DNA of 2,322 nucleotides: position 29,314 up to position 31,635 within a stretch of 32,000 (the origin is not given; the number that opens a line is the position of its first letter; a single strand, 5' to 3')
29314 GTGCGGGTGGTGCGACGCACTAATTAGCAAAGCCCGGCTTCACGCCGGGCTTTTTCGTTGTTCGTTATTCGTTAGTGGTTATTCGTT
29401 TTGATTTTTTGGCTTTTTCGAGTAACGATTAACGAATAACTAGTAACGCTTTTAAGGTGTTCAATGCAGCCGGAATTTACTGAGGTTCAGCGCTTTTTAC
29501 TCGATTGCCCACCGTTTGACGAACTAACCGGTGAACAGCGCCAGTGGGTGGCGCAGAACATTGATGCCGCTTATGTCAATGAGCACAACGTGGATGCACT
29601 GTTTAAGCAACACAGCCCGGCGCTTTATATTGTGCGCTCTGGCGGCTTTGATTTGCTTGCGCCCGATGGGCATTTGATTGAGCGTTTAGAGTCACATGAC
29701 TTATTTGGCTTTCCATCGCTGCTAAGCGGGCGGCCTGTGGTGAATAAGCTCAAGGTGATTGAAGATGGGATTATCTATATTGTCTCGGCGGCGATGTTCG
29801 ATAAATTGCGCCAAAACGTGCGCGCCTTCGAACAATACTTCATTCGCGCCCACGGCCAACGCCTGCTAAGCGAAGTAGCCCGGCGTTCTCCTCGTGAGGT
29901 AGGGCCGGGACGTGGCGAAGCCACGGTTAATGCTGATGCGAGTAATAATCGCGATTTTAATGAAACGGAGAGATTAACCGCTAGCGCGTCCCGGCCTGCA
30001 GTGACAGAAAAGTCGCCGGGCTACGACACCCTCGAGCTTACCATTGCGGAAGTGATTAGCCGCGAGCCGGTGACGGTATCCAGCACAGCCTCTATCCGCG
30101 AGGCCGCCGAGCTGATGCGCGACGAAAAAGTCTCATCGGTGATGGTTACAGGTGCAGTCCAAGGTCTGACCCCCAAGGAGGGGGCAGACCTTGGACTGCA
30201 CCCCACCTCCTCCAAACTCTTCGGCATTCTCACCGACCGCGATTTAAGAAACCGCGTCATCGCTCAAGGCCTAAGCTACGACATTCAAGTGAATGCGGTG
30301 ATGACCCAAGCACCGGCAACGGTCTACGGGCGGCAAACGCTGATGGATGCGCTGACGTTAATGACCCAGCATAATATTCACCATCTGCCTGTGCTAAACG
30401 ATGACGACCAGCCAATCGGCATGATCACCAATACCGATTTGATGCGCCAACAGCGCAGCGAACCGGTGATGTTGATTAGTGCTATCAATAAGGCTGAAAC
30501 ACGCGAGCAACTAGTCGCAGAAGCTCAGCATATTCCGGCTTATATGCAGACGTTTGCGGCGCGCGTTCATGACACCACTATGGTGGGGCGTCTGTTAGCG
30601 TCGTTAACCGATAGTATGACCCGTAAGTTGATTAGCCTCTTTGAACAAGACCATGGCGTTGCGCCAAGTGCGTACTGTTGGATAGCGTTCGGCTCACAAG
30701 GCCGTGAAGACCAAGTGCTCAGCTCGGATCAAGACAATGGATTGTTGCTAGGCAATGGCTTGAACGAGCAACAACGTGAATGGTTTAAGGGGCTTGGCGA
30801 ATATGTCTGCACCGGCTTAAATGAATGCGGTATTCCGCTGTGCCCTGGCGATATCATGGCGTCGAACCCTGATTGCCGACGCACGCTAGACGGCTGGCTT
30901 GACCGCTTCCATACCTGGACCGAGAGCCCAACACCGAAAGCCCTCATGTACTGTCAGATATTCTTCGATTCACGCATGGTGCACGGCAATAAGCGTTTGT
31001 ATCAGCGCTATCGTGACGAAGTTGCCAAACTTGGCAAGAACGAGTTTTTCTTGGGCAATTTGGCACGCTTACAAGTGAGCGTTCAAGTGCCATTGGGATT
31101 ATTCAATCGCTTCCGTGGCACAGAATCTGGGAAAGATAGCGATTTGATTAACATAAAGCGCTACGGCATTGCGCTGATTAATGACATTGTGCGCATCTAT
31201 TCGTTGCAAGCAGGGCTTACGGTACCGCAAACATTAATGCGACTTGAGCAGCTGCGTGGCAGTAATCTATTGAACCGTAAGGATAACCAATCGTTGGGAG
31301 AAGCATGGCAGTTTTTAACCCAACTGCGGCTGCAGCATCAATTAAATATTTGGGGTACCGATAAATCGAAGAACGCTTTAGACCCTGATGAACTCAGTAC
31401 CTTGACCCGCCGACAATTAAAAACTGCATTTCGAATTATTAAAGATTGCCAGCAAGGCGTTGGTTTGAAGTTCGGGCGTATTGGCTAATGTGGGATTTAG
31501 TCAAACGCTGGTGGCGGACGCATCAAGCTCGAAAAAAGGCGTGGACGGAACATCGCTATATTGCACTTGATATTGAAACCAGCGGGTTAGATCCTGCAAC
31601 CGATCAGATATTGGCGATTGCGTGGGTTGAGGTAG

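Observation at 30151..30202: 52-nt near-perfect palindrome translated in frame inside the first CBS domain of the DUF294 protein (RPE-like intragenic insertion?)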

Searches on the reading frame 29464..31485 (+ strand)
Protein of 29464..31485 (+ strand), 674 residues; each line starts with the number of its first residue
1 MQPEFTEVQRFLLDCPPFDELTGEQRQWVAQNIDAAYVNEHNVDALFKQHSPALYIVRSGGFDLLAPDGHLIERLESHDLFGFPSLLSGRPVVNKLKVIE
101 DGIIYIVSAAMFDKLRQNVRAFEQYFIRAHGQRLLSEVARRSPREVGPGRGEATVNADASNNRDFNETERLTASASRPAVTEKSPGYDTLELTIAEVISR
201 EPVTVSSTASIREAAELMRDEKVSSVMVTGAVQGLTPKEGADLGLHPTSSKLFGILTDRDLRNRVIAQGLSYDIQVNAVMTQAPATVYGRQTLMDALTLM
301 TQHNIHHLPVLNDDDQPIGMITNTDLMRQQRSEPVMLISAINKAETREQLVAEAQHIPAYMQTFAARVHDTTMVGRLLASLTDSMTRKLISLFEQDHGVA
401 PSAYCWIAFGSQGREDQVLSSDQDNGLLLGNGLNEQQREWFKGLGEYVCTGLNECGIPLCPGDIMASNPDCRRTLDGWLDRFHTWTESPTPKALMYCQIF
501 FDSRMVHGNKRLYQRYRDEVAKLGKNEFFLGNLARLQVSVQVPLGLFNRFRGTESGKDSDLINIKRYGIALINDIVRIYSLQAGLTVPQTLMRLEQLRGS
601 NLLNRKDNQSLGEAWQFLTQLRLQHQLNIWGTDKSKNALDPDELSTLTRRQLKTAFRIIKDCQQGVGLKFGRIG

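Call 8: search_protein_families(library=pfam, proteins=[window:29464-31485:+])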
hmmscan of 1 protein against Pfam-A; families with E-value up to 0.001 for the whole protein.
window:29464-31485:+ (674 aa): 4 families
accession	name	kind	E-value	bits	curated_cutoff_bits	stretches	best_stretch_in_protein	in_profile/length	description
PF03445.19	DUF294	-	2.1e-43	148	21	1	356-492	2-138/138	Putative nucleotidyltransferase DUF294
PF10335.14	DUF294_C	-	2.6e-38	131.5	22.5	1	529-670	3-145/145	Putative nucleotidyltransferase substrate binding domain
PF00571.33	CBS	-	1.2e-22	80.4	24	2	276-329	1-54/57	CBS domain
PF00027.35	cNMP_binding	-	1.4e-07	31.9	27.5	1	44-117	8-87/89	Cyclic nucleotide-binding domain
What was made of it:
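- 29464..31488 (+): Host gene: cNMP-binding + CBS pair + DUF294 nucleotidyltransferase + DUF294_C protein (674 aa). Pfam PF00027, PF00571 x2, PF03445, PF10335 (call 8).
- Checked: That ORF carries cNMP_binding, 2x CBS, DUF294 and DUF294_C (call 8).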

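Call 9: search_solved_structures(query=window:29464-31485:+, show_alignments=2)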
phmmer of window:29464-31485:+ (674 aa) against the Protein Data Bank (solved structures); distinct sequences matched with E-value up to 0.001: 29.
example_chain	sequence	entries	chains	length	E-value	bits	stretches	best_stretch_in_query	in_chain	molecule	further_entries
3ddj_A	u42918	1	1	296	2.5e-09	39.2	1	248-327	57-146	CBS domain-containing protein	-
2yzi_A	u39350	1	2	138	3.9e-09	38.6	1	250-336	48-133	Hypothetical protein PH0107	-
3kpc_A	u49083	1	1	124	2.9e-08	35.7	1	276-328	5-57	Uncharacterized protein MJ0100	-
3kpb_A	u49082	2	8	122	3e-08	35.7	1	277-328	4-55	Uncharacterized protein MJ0100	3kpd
2yzq_A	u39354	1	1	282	5e-08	35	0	250-354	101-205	Putative uncharacterized protein PH1780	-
9zni_6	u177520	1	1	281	9.5e-08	34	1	249-329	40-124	CBS domain-containing protein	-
2rc3_A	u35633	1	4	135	1e-07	33.9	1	247-330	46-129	CBS domain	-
4esy_A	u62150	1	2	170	1.4e-07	33.5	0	274-329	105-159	CBS domain containing membrane protein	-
1xkf_A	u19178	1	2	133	1.7e-07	33.2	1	243-329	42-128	hypothetical protein RV2626C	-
1y5h_A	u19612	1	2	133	1.7e-07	33.2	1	243-329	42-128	hypothetical protein RV2626C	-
2ef7_A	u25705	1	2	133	2.3e-07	32.8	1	249-328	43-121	Hypothetical protein ST2348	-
9znf_4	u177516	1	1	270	3.7e-07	32.1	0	248-328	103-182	CBS domain-containing protein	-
4fry_A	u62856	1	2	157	5.2e-07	31.6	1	247-339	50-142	Putative signal-transduction protein with CBS domains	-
9z6r_A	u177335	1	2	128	1.3e-06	30.3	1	192-326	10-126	CBS domain containing protein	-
9sr9_H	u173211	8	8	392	4.3e-06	28.6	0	246-327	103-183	Dehydrogenase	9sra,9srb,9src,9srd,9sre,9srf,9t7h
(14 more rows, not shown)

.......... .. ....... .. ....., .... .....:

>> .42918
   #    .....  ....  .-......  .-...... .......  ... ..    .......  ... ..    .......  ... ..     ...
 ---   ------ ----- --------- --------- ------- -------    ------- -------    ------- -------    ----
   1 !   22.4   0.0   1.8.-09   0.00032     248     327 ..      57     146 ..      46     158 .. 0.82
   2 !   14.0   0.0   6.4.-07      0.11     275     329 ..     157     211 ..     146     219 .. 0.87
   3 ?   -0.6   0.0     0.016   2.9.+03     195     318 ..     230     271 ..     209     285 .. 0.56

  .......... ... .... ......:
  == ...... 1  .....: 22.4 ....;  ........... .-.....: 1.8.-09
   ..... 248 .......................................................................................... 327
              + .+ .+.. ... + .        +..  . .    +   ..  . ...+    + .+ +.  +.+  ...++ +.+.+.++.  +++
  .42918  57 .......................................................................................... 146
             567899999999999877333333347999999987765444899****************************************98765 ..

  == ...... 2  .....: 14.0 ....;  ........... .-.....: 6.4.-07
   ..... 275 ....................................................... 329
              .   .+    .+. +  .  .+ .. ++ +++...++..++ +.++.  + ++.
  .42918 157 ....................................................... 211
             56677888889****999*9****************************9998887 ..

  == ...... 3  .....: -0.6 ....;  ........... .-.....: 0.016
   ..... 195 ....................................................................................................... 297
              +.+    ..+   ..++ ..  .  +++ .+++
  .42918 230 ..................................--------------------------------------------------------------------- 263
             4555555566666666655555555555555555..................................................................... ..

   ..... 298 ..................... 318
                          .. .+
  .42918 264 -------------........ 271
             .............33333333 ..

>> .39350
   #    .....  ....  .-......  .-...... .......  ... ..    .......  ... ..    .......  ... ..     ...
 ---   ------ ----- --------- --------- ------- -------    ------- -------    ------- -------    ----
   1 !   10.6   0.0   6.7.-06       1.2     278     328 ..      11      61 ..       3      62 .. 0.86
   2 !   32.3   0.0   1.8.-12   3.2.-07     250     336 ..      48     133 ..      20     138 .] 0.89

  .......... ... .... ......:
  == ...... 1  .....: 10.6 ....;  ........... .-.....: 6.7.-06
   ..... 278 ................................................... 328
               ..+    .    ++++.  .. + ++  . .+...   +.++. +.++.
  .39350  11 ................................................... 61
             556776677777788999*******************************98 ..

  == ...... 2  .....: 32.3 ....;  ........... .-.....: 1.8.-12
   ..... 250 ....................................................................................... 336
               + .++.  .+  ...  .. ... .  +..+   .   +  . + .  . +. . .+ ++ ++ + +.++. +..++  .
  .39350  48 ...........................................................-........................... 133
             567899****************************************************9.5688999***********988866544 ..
